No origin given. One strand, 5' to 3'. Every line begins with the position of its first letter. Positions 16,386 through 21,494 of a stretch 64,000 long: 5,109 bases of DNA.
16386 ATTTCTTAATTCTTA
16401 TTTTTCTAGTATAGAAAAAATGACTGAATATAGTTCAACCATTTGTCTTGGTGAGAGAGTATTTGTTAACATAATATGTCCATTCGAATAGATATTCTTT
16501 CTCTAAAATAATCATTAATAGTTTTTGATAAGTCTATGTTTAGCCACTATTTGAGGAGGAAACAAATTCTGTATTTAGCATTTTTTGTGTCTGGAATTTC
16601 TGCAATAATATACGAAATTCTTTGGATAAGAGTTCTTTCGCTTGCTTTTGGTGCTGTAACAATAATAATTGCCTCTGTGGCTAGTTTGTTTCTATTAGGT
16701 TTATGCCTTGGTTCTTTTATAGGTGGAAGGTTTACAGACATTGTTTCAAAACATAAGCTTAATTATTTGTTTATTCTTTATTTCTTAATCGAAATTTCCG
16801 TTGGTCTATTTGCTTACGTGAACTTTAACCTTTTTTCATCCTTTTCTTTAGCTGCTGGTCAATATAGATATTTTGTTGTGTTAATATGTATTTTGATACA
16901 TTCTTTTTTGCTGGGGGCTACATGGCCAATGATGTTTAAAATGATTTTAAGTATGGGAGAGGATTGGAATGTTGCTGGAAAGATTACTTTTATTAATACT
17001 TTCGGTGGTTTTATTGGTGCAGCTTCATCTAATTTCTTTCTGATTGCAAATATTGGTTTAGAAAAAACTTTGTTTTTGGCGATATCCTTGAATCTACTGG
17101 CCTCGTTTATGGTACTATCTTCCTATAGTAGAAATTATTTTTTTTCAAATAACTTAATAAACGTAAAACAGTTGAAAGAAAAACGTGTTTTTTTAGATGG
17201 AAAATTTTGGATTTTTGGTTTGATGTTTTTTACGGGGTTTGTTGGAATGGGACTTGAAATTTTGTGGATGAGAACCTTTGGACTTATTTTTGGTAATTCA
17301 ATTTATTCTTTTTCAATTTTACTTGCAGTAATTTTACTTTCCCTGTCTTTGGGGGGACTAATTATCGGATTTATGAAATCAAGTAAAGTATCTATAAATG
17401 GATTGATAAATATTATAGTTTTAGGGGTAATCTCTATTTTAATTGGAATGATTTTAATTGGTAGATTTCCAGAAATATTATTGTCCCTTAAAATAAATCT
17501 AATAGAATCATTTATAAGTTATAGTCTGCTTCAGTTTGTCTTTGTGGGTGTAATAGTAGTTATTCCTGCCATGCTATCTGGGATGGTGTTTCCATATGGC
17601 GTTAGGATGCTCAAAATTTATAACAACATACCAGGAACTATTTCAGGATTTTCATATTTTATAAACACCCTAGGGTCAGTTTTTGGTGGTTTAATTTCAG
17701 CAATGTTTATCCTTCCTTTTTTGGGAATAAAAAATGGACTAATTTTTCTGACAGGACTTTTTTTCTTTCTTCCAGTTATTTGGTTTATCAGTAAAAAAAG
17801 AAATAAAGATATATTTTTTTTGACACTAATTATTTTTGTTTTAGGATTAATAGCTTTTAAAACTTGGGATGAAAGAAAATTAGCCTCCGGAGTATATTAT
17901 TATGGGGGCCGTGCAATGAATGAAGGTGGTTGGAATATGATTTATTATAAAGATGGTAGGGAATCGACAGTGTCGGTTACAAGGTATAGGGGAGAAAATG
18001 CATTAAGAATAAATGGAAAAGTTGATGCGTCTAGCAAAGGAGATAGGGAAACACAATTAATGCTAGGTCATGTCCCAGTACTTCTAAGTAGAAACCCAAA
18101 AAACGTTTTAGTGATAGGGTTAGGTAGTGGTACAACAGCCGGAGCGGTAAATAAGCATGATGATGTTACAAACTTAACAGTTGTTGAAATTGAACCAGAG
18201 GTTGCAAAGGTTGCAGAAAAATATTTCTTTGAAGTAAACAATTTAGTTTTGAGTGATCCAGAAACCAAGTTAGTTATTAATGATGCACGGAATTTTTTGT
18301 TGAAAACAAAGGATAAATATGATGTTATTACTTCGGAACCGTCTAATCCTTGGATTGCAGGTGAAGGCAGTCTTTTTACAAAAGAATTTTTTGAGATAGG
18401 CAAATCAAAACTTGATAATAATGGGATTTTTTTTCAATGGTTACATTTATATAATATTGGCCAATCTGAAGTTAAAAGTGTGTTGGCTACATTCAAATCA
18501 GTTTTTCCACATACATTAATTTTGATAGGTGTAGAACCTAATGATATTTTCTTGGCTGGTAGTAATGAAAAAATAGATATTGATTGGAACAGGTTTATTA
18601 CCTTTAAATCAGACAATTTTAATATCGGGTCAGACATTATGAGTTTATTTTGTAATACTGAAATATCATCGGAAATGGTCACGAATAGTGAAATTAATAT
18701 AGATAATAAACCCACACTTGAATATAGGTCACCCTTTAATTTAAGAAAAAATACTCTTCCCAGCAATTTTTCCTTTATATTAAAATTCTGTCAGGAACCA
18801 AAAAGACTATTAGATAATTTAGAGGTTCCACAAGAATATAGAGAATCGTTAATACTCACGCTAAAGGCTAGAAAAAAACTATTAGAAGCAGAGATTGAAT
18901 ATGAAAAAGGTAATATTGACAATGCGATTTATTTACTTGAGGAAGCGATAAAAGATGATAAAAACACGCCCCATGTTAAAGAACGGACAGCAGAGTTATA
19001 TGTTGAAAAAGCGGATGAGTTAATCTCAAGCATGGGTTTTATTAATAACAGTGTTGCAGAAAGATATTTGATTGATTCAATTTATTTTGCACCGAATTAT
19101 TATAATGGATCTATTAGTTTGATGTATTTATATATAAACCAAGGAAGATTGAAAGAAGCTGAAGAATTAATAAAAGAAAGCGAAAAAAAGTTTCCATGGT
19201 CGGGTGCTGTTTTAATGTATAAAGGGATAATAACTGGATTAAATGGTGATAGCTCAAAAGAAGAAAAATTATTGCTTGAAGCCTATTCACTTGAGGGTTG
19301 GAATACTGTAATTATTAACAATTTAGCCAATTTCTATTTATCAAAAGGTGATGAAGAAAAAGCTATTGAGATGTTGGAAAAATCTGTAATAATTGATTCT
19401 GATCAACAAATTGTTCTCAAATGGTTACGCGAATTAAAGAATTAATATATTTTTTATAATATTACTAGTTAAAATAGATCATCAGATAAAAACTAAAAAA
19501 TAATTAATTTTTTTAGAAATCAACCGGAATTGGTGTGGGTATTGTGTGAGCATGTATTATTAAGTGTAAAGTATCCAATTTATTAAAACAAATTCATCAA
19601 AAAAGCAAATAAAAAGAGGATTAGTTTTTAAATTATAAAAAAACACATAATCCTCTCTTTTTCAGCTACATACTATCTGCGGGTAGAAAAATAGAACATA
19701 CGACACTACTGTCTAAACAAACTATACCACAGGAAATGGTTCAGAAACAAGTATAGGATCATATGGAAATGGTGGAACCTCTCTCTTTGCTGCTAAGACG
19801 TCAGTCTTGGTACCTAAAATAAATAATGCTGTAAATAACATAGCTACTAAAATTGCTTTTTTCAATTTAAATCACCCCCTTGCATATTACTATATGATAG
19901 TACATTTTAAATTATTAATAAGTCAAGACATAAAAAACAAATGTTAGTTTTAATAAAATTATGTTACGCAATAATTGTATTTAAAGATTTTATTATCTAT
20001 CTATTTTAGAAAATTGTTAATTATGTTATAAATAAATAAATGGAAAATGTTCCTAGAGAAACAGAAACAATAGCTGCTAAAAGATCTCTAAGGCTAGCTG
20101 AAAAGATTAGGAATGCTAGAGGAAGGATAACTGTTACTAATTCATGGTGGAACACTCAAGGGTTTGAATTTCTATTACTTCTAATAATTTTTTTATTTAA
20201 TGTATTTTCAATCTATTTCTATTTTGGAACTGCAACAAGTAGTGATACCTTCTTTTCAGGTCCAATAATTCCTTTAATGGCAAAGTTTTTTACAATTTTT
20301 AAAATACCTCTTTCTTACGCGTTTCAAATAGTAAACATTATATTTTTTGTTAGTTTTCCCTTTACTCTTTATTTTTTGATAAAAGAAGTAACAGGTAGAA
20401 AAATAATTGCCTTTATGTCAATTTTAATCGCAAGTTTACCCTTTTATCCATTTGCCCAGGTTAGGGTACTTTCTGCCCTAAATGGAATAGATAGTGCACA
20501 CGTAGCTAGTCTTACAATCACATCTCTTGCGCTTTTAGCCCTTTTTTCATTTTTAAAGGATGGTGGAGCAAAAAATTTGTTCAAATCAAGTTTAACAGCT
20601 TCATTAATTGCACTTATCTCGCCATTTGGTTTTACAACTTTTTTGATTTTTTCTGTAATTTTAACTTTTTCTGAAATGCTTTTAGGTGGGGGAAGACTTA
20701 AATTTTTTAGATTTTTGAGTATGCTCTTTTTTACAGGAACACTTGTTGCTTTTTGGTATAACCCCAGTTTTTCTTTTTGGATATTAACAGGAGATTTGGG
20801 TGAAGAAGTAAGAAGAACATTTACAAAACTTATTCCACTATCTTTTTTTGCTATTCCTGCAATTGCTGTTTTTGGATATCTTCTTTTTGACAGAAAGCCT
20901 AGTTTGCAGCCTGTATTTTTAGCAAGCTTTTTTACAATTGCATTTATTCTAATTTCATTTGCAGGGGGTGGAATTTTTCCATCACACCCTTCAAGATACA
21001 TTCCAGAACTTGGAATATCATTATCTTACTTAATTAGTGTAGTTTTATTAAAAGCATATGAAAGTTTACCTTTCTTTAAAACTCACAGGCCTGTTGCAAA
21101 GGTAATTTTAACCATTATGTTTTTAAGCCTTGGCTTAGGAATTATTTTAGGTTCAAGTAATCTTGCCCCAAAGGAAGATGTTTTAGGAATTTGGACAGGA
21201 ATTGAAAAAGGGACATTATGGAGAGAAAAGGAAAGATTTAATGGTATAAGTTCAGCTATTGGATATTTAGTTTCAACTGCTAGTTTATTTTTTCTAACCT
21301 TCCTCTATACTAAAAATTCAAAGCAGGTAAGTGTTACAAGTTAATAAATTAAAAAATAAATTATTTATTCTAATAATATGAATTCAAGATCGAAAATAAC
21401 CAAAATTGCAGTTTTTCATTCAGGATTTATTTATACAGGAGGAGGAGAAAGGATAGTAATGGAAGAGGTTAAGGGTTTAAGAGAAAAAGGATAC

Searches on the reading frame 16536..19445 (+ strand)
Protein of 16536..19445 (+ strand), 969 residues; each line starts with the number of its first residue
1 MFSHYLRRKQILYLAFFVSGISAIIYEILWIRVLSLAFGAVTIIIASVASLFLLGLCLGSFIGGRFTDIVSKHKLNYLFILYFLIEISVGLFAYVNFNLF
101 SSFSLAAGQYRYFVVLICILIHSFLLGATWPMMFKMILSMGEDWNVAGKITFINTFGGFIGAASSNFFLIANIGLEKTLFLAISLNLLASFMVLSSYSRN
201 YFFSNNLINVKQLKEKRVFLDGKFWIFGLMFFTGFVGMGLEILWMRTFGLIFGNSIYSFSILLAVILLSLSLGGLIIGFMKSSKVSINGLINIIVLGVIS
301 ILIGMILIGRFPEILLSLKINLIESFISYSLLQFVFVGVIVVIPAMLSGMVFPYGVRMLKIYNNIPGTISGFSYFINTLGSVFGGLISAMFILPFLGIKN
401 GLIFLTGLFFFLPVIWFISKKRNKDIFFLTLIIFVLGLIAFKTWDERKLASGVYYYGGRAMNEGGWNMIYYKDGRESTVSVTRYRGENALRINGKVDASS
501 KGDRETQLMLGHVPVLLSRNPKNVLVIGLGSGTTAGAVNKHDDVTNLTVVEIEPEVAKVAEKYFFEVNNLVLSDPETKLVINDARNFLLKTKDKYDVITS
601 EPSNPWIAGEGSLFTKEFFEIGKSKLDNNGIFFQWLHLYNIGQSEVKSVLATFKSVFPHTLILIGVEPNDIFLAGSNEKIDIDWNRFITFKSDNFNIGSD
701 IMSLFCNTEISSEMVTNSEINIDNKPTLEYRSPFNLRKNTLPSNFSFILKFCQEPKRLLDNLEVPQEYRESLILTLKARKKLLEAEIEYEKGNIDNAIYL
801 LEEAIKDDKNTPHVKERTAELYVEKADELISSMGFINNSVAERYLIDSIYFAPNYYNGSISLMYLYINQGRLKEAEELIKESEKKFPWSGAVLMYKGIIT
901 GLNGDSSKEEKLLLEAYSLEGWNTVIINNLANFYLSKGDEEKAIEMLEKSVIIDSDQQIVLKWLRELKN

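Call 3: search_protein_families(library=pfam, proteins=[window:16536-19445:+], max_evalue=0.1)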
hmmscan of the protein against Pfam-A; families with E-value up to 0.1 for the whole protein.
window:16536-19445:+ (969 aa): 17 families
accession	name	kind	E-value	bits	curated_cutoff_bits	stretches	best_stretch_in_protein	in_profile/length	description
PF01564.23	Spermine_synth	-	2.2e-27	96.3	22.9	1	507-660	5-156/186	Spermine/spermidine synthase domain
PF14559.12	TPR_19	-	1.4e-09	38.5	25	1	912-952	13-53/68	Tetratricopeptide repeat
PF13428.12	TPR_14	-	1.2e-07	32.2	23.5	1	861-897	6-42/44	Tetratricopeptide repeat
PF07719.23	TPR_2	-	5e-07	29.8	27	0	928-955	5-32/34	Tetratricopeptide repeat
PF25058.1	ARM_TT21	-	2.9e-05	24.5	27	1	781-825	97-141/155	Tetratricopeptide repeat protein 21 ARM repeat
PF13374.12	TPR_10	-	3.6e-05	24.1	27.5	0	927-952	5-30/42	Tetratricopeptide repeat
PF00515.34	TPR_1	-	7.5e-05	22.8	27.8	1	928-955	5-32/34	Tetratricopeptide repeat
PF13181.12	TPR_8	-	0.00014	22.2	25.7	1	928-954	5-31/34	Tetratricopeptide repeat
PF13424.12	TPR_12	-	0.00044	20.8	30.1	0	928-951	7-30/77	Tetratricopeptide repeat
PF10300.15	Iml2-TPR_39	-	0.0023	17.2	22.2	0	855-912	229-286/467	Iml2/Tetratricopeptide repeat protein 39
PF13176.12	TPR_7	-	0.0025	18.2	27.9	0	928-950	3-25/36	Tetratricopeptide repeat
PF13414.12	TPR_11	-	0.0034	17.5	26.8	1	787-812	3-28/42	TPR repeat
PF05175.20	MTS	-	0.0043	17.1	23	1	500-632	14-136/170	Methyltransferase small domain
PF10753.14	Toxin_GhoT_OrtT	-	0.012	16.3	22.1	0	120-138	32-50/55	Toxin GhoT_OrtT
PF00637.26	Clathrin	-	0.049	13.8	29.6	0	790-834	19-66/143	Region in Clathrin and VPS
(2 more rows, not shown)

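Call 4: search_protein_families(library=ncbifam, proteins=[window:16536-19445:+], max_evalue=0.1)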
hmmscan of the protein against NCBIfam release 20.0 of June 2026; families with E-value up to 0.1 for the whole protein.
window:16536-19445:+ (969 aa): 20 families
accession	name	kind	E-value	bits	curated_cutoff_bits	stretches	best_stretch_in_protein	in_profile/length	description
NF002956.0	PRK03612.1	equivalog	9.8e-42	143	472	2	215-632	11-413/522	polyamine aminopropyltransferase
NF002010.0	PRK00811.1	equivalog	3e-32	112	260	1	489-664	47-221/287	polyamine aminopropyltransferase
TIGR00417.1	speE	equivalog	4e-29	101.7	249.55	1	488-661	40-211/271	spermidine synthase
NF037959.1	MFS_SpdSyn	subfamily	3.3e-25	88.8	40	3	518-660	273-409/480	fused MFS/spermidine synthase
NF003380.0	PRK04457.1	equivalog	8e-12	44.7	304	1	515-666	64-207/265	polyamine aminopropyltransferase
TIGR02917.1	PEP_TPR_lipo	equivalog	5.8e-09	34.4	312.2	1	827-968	402-543/899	XrtA/PEP-CTERM system TPR-repeat protein PrsT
NF002435.0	PRK01581.1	equivalog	3.4e-08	33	537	1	518-632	148-264/374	polyamine aminopropyltransferase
NF047558.1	TPR_END_plus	domain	0.00012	21.9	32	1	929-956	4-31/56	TPR end-of-group domain-containing protein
TIGR03534.1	RF_mod_PrmC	equivalog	0.0003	20.3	199.1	1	505-607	72-167/253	peptide chain release factor N(5)-glutamine methyltransferase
NF047507.1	TPR_BatC_Lepto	exception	0.00076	19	175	0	784-818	64-98/214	TPR repeat-containing protein BatC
TIGR02521.1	type_IV_pilW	equivalog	0.00094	18.8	154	0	789-949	42-194/234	type IV pilus biogenesis/stability protein PilW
NF033161.1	lipo_LipL41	equivalog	0.0083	15.1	400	1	928-967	306-345/358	lipoprotein LipL41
NF052400.1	M48_BAM_BepA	equivalog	0.02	13.7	570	1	866-965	317-416/483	beta-barrel assembly-enhancing protease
NF040959.1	MamA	equivalog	0.024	14.1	200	0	897-952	78-133/204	magnetosome protein MamA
TIGR03504.1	FimV_Cterm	subfamily_domain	0.025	14.6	30.65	0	929-949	4-24/44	FimV/HubP family polar landmark protein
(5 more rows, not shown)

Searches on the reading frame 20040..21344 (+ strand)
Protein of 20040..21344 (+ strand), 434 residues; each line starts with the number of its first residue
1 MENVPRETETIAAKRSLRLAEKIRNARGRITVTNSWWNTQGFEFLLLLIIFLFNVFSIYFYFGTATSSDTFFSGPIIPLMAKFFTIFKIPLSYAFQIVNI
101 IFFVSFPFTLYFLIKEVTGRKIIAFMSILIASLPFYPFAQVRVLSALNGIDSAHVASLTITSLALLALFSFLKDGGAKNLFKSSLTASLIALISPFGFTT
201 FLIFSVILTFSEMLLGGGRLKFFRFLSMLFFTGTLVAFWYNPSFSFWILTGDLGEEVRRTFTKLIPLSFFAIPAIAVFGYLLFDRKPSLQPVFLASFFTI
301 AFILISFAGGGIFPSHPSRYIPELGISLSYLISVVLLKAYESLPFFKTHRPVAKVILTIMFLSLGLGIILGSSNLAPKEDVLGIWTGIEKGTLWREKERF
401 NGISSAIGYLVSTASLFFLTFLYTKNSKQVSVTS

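Call 26: search_protein_families(library=pfam, proteins=[window:20040-21344:+], max_evalue=1)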
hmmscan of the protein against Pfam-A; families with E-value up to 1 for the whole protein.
window:20040-21344:+ (434 aa): 0 families

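Call 75: search_protein_families(library=pfam, alignment_id=A4, max_evalue=0.01)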
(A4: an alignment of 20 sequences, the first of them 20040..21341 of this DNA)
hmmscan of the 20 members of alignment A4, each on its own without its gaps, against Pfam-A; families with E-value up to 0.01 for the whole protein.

A. member 1, window:20040-21341:+ (434 aa): 0 families

B. families by the number of members that match (of 20 scanned): 2 families
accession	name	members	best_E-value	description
PF10131.15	PTPS_related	7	7.1e-08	6-pyruvoyl-tetrahydropterin synthase related domain; membrane protein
PF05449.16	Phage_holin_3_7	1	0.0021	Putative 3TM holin, Phage_holin_3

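Call 76: search_protein_families(library=ncbifam, alignment_id=A4, max_evalue=0.01)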
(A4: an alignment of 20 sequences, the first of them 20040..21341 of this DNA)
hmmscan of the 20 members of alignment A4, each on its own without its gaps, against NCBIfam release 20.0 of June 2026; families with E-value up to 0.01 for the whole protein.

A. member 1, window:20040-21341:+ (434 aa): 0 families

B. families by the number of members that match (of 20 scanned): 1 family
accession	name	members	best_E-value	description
NF010199.0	PRK13673.1-6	1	0.00047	hypothetical protein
